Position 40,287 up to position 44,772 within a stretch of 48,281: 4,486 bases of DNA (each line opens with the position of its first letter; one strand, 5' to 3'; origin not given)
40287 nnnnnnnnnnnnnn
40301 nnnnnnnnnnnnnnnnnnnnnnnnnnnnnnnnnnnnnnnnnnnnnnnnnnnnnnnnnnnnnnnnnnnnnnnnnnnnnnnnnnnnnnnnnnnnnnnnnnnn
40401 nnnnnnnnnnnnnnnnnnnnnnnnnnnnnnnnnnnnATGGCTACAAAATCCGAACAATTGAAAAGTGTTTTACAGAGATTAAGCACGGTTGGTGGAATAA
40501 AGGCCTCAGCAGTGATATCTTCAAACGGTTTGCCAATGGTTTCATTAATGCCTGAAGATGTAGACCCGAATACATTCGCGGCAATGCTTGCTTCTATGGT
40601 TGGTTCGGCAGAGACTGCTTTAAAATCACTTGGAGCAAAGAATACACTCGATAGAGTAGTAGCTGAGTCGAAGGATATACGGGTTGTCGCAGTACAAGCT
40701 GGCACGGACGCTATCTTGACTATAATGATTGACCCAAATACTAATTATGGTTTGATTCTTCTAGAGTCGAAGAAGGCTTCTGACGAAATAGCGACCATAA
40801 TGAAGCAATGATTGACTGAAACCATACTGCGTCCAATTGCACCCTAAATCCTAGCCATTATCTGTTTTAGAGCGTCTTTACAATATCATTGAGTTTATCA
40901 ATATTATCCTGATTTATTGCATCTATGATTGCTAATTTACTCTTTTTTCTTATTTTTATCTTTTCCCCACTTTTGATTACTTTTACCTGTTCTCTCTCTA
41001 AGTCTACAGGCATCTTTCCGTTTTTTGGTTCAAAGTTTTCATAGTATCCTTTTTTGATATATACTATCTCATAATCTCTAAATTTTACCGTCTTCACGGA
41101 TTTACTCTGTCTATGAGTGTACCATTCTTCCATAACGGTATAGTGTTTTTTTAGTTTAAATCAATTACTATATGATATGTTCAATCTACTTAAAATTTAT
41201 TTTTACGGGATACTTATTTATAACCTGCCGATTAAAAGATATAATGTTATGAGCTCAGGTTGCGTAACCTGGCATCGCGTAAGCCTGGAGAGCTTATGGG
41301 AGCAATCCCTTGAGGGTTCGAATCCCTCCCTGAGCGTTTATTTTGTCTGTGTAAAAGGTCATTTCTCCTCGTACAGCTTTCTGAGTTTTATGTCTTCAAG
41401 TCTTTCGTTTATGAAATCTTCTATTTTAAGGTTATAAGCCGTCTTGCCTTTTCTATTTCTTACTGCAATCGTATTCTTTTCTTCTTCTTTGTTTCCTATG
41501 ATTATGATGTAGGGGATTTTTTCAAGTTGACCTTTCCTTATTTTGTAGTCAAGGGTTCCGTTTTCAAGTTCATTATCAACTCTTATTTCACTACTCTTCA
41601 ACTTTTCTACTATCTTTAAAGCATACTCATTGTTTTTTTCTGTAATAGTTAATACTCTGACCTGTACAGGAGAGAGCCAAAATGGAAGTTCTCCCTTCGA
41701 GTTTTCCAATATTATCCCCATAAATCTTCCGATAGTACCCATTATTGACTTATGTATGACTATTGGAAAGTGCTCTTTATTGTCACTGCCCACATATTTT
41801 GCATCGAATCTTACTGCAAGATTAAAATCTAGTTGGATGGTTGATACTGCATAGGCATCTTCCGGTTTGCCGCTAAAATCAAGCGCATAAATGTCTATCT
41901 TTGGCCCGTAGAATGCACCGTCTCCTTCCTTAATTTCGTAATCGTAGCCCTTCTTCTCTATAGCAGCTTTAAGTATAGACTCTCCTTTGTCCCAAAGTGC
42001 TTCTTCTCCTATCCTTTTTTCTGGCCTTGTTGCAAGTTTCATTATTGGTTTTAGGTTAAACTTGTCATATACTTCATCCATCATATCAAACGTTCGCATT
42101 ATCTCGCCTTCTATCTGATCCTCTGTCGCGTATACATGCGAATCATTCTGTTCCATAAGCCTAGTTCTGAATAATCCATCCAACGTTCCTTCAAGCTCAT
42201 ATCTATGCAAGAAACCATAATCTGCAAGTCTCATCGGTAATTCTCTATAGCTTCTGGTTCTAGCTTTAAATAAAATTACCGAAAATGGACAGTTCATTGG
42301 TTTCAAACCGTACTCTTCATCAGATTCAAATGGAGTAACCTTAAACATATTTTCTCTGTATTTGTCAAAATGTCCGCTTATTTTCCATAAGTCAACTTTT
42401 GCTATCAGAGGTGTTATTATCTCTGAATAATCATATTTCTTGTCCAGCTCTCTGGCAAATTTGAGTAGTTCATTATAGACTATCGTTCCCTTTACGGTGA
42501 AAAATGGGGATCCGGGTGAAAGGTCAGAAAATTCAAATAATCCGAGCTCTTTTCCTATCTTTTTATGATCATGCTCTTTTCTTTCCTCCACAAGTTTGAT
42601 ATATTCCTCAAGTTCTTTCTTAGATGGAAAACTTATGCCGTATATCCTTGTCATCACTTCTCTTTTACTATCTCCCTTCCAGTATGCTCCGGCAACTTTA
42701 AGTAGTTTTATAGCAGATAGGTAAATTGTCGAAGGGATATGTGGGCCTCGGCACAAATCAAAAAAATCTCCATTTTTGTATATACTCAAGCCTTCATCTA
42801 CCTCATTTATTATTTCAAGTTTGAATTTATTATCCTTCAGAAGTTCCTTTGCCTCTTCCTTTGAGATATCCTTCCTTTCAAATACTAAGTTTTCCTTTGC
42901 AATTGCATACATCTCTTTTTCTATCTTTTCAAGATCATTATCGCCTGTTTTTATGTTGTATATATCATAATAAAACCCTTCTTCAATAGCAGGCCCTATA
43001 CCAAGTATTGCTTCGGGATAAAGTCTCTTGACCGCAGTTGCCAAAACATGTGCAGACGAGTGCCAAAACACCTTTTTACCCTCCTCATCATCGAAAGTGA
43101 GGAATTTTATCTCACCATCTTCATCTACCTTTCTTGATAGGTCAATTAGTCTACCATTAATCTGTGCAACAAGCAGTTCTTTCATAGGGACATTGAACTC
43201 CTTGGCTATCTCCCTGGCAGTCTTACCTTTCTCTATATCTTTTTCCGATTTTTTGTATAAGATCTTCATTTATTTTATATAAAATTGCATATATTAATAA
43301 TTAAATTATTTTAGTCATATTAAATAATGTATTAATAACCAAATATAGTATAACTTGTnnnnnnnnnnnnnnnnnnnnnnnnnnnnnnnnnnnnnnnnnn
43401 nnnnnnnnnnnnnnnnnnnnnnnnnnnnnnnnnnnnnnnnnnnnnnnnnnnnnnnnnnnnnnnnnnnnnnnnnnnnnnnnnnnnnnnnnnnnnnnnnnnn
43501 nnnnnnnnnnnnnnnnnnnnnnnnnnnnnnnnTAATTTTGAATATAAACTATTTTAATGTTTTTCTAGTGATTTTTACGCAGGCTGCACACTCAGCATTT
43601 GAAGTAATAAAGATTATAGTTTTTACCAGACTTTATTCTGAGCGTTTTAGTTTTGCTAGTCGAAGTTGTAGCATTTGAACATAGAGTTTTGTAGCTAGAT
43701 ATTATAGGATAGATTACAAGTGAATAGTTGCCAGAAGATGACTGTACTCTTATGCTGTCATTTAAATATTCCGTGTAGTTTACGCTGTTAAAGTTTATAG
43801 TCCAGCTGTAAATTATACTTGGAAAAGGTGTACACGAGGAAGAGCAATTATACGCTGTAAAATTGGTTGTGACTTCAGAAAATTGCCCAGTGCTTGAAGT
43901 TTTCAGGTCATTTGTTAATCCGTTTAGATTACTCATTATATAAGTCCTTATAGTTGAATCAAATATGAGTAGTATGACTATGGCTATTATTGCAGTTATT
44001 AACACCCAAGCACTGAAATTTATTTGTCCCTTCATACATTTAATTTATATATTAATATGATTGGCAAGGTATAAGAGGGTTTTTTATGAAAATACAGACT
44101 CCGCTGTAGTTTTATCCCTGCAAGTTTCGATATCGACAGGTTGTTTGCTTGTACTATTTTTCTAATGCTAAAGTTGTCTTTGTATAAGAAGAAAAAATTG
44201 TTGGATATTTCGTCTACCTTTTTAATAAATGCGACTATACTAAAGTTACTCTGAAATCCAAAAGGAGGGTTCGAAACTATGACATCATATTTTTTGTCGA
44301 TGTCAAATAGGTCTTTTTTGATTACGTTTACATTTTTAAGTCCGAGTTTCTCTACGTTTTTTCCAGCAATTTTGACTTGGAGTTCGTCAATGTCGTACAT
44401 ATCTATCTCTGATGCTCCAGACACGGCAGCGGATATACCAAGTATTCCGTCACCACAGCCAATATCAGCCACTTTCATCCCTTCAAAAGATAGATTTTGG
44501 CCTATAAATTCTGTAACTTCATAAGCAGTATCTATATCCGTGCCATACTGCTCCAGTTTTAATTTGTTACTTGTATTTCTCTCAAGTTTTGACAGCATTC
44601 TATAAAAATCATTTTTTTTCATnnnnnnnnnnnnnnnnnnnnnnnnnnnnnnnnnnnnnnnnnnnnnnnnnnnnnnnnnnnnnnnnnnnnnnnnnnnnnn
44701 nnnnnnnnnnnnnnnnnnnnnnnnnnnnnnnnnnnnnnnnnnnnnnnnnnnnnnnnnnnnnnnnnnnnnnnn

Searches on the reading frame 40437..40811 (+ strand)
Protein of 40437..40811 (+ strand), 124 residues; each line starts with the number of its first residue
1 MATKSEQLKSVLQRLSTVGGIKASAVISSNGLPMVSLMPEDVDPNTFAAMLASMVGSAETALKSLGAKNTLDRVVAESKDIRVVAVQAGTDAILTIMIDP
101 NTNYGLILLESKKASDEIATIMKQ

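Call 3: search_protein_families(library=pfam, proteins=[window:40437-40811:+], max_evalue=1)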
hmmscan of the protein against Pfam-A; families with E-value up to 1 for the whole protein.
window:40437-40811:+ (124 aa): 3 families
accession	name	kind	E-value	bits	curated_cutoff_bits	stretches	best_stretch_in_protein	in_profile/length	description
PF03259.23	Robl_LC7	-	4.7e-13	49.1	23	1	10-96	4-89/91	Roadblock/LC7 domain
PF08923.16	MAPKK1_Int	-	0.0079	16.5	25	1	13-114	9-108/119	Mitogen-activated protein kinase kinase 1 interacting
PF15915.11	BAT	-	0.091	13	25.8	1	10-60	88-138/156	GAF and HTH_10 associated domain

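Call 4: search_protein_families(library=ncbifam, proteins=[window:40437-40811:+], max_evalue=1)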
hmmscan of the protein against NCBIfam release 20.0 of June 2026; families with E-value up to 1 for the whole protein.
window:40437-40811:+ (124 aa): 1 family
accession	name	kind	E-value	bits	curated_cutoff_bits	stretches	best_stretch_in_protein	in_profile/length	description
NF052242.1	GTPaseActivMglBThm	equivalog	0.0014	18.7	200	1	46-123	58-134/161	GTPase-activating protein MglB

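Call 69: search_protein_families(library=padloc, proteins=[window:40437-40811:+], max_evalue=0.01)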
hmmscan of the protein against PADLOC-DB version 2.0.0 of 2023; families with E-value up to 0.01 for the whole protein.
window:40437-40811:+ (124 aa): 0 families

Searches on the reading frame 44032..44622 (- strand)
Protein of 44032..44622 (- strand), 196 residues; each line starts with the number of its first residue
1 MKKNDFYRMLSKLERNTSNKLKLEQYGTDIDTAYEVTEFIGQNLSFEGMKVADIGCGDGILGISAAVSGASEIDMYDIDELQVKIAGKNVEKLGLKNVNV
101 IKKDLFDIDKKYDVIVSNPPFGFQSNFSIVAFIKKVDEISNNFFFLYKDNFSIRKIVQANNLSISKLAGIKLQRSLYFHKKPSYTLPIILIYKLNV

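Call 27: search_protein_families(library=pfam, proteins=[window:44032-44622:-], max_evalue=0.01)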
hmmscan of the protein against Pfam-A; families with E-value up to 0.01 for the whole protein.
window:44032-44622:- (196 aa): 17 families
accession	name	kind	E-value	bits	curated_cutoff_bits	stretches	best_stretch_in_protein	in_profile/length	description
PF05175.20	MTS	-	7.6e-17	61.9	23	1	38-126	21-113/170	Methyltransferase small domain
PF06325.19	PrmA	-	3e-13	50.3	22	1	47-118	161-233/296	Ribosomal protein L11 methyltransferase (PrmA)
PF13847.12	Methyltransf_31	-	1.9e-11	44.3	27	1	47-121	3-84/145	Methyltransferase domain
PF13649.12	Methyltransf_25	-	9.9e-09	36.2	27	1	51-136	1-89/97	Methyltransferase domain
PF03602.21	Cons_hypoth95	-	3.9e-07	30.4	24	1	46-150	40-153/182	Conserved hypothetical protein 95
PF13489.12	Methyltransf_23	-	1.3e-05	25.4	27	1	44-118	17-88/164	Methyltransferase domain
PF02353.26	CMAS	-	1.4e-05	25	27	1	47-121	62-137/273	Mycolic acid cyclopropane synthetase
PF03848.20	TehB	-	2.3e-05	24.4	20.4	1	47-140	30-124/193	Tellurite resistance protein TehB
PF08242.18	Methyltransf_12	-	4e-05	24.7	30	1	53-118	2-72/98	Methyltransferase domain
PF01170.24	UPF0020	-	0.00021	21.5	22.3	1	76-122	82-132/197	RMKL-like, methyltransferase domain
PF02527.21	GidB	-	0.00032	20.5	27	1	47-118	48-122/184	rRNA small subunit methyltransferase G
PF02384.22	N6_Mtase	-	0.0011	18.8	20.4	1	83-124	97-138/311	N-6 DNA Methylase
PF07669.17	Eco57I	-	0.0012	19.4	25.3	1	71-135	32-94/171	Eco57I restriction-modification methylase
PF10294.15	Methyltransf_16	-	0.0012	19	21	1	44-101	43-101/174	Lysine methyltransferase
PF08241.18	Methyltransf_11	-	0.0031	18.6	21.2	1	53-118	2-67/95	Methyltransferase domain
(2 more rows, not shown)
